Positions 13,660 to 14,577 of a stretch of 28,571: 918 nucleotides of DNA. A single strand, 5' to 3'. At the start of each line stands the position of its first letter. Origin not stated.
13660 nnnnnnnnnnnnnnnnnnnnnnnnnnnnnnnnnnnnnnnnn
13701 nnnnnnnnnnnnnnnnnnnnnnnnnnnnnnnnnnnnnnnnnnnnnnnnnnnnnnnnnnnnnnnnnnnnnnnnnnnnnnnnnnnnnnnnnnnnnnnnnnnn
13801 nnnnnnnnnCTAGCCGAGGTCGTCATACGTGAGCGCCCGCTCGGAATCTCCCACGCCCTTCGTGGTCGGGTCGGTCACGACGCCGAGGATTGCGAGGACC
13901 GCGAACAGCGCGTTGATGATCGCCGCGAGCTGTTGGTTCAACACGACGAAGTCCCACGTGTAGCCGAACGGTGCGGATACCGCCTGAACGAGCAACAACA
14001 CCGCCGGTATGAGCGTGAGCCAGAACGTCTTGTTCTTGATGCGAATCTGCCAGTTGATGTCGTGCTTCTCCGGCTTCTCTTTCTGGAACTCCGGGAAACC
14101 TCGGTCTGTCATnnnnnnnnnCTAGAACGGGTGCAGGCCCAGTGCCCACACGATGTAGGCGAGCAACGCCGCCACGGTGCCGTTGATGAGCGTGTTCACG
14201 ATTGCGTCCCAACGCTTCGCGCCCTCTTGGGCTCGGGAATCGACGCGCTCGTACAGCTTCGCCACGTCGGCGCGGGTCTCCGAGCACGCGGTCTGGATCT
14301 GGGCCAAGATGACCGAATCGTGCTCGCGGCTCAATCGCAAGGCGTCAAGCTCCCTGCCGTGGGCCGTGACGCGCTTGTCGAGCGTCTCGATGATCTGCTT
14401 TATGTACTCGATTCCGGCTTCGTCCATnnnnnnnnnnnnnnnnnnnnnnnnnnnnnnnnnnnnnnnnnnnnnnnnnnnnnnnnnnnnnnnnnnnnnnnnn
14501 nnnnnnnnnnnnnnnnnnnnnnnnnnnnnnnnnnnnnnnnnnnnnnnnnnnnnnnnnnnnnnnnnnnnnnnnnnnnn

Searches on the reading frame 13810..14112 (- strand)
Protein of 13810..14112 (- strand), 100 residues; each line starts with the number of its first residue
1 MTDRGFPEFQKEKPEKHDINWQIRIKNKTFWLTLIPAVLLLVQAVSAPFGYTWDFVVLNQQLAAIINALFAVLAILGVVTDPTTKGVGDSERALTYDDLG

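Call 21: search_protein_families(library=phrogs, proteins=[window:13810-14112:-])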
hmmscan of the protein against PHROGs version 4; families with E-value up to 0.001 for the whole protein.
window:13810-14112:- (100 aa): 4 families
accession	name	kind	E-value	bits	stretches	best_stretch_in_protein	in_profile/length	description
phrog_10091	-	lysis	1.7e-30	106.9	1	18-99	2-83/143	holin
phrog_297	-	lysis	6.5e-27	95.5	1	16-98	6-86/176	holin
phrog_962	-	lysis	6.5e-22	79.2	1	18-97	3-80/152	holin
phrog_37296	-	unknown function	2.6e-05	25.1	1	26-80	18-69/123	-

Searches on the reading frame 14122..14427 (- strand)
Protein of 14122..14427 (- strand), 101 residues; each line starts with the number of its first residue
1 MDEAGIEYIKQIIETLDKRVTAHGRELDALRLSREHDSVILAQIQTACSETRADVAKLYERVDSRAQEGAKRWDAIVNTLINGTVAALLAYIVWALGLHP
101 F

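Call 21: search_protein_families(library=phrogs, proteins=[window:14122-14427:-])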
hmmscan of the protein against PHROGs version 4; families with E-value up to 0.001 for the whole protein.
window:14122-14427:- (101 aa): 1 family
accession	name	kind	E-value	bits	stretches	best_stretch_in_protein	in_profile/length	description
phrog_937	-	other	0.0003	22.1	1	16-96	27-110/115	hemolysin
